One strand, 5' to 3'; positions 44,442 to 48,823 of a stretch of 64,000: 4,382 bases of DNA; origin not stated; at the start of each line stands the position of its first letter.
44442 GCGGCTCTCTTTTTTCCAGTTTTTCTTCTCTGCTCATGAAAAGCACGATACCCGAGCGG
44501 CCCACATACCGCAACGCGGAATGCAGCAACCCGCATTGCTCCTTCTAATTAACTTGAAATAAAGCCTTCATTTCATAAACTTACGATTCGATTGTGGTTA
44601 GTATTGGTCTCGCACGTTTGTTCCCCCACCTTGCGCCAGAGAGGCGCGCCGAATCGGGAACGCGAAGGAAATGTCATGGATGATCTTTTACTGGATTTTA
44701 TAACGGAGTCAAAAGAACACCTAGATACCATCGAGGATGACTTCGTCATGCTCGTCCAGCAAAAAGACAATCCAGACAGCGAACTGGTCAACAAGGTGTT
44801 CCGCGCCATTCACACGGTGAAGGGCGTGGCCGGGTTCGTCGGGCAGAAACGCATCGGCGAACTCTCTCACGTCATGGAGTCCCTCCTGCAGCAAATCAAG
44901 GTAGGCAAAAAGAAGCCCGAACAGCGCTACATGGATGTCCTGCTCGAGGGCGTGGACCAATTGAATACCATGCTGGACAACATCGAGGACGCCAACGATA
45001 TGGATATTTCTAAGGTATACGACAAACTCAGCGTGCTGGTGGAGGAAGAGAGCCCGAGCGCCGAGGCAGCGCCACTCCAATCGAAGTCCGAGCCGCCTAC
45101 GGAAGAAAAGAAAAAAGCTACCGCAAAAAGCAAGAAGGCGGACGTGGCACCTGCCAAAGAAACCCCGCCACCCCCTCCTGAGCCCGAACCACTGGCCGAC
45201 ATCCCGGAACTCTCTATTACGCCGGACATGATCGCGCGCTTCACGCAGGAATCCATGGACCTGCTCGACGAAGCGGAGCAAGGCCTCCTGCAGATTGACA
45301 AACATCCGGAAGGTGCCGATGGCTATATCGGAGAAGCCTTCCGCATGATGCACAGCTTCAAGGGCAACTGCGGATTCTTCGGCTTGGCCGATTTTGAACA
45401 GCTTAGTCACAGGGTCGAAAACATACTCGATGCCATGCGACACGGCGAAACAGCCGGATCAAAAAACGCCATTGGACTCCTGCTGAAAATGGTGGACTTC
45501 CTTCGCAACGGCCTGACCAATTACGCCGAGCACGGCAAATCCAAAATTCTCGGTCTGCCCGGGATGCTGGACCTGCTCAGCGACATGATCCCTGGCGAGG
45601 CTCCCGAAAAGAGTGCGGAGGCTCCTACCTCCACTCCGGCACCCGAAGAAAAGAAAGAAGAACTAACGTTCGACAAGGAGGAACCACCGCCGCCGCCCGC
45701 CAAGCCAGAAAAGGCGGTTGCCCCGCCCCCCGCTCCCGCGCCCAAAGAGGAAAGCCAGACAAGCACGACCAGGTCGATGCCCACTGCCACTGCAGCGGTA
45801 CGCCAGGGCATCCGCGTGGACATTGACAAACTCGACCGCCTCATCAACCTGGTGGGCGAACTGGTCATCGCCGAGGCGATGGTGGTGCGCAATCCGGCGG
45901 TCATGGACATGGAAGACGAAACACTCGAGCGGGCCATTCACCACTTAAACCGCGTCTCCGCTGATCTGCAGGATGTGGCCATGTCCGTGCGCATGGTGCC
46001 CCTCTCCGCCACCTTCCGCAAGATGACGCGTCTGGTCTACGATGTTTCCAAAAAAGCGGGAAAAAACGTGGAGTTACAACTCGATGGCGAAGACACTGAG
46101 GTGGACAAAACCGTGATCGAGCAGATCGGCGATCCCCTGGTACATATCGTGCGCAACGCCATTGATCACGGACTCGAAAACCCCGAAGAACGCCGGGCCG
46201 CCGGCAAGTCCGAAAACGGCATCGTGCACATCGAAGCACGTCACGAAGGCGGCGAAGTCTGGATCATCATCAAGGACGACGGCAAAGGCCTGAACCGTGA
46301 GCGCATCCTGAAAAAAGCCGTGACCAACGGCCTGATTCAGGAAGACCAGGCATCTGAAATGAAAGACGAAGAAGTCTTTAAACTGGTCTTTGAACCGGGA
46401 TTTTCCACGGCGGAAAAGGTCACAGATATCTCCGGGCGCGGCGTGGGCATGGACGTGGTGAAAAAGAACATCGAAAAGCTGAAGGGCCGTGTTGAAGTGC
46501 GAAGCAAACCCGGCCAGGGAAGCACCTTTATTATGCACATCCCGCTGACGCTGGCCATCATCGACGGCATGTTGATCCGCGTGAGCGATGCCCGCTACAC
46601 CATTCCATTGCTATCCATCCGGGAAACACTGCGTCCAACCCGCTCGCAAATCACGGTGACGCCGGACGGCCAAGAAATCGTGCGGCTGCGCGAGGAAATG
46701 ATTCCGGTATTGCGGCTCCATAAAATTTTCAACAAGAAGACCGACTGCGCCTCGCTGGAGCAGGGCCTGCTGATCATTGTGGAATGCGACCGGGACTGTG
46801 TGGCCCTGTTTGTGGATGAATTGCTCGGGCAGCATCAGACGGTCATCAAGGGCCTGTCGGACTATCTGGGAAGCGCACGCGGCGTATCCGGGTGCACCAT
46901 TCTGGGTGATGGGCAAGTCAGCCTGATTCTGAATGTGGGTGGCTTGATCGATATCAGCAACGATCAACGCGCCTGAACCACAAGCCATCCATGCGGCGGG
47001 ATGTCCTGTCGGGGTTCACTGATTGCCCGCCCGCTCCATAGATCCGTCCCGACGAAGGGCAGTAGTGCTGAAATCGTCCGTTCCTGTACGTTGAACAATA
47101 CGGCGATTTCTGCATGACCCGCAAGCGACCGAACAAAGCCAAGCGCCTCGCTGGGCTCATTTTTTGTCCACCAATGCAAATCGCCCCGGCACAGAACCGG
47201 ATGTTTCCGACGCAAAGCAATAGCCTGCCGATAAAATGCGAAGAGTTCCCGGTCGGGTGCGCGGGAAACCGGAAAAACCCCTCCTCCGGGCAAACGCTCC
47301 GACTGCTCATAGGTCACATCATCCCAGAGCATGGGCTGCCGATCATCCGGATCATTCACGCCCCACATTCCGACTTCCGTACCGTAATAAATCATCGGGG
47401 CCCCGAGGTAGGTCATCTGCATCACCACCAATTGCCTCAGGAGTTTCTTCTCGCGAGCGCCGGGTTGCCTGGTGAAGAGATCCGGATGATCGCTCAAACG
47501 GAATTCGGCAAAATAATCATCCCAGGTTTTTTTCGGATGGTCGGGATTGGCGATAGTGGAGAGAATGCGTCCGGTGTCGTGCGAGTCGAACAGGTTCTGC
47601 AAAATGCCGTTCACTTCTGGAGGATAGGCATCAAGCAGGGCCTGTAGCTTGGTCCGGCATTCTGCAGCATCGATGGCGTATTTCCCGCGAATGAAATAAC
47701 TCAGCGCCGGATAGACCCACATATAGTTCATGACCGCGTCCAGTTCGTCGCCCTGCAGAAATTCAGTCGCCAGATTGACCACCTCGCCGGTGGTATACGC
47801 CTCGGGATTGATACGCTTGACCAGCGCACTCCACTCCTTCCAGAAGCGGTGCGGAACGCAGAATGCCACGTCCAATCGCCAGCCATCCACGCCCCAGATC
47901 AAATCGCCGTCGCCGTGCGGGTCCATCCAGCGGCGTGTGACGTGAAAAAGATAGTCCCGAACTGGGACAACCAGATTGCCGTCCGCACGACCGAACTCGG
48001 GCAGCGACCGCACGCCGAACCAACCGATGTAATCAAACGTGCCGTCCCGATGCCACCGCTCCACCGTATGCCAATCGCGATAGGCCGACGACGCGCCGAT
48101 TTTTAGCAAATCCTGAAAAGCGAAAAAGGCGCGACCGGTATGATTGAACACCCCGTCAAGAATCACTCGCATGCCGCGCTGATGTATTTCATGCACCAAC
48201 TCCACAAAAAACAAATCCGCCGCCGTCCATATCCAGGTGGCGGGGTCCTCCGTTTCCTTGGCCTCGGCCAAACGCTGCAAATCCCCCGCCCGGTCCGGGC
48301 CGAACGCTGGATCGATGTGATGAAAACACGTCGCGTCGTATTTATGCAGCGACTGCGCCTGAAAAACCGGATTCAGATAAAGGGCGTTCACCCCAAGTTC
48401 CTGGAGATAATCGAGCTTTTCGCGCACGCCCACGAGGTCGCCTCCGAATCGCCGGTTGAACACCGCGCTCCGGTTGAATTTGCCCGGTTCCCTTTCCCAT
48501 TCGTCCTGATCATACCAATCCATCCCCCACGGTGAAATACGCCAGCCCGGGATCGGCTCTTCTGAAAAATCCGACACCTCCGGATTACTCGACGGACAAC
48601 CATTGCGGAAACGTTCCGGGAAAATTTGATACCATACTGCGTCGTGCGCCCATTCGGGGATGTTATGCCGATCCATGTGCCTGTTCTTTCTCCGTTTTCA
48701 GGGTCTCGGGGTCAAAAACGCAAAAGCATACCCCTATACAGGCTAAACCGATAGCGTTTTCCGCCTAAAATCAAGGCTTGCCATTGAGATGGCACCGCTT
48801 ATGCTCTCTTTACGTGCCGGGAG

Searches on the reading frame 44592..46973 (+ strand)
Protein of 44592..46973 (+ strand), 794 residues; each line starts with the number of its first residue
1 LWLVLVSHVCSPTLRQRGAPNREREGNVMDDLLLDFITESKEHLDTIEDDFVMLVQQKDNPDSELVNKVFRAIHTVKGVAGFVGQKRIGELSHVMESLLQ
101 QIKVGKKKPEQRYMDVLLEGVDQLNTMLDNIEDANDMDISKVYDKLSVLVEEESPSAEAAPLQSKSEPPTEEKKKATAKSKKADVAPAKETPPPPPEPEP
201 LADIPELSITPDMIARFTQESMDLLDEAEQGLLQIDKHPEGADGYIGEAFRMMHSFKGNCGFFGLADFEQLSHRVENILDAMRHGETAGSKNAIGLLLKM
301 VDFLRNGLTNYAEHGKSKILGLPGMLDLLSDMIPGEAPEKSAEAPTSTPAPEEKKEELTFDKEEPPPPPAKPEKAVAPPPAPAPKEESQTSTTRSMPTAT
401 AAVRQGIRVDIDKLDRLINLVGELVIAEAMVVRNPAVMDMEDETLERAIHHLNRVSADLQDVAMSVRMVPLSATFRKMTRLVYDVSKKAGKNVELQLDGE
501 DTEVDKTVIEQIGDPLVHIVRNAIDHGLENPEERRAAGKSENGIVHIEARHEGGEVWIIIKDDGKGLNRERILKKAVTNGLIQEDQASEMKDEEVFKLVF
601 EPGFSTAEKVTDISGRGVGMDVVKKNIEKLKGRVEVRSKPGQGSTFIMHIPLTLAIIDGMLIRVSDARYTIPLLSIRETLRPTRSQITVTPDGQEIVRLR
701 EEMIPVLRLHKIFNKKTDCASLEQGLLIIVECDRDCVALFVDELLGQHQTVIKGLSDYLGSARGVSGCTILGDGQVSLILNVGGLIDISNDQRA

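Call 80: search_protein_families(library=pfam, proteins=[window:44592-46973:+], max_evalue=0.00001)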
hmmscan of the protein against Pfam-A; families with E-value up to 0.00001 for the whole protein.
window:44592-46973:+ (794 aa): 4 families
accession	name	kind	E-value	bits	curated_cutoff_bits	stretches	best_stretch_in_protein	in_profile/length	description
PF01627.28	Hpt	-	1.6e-28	99.2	24.6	2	31-132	1-82/84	Hpt domain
PF01584.24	CheW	-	1.8e-27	96.1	23.5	1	659-787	2-135/138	CheW-like domain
PF02518.31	HATPase_c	-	3e-19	69.9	26.4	1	514-653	4-110/111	Histidine kinase-, DNA gyrase B-, and HSP90-like ATPase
PF02895.20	H-kinase_dim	-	2e-16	60.6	23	1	406-466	3-68/68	Signal transducing histidine kinase, homodimeric domain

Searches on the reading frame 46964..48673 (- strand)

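Call 80: search_protein_families(library=pfam, proteins=[window:46964-48673:-], max_evalue=0.00001)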
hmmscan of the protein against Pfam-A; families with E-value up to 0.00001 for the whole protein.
window:46964-48673:- (569 aa): 1 family
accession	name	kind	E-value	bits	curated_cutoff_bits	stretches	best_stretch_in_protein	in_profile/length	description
PF00128.31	Alpha-amylase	-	2.6e-49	169.1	22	2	156-497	69-446/446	Alpha amylase, catalytic domain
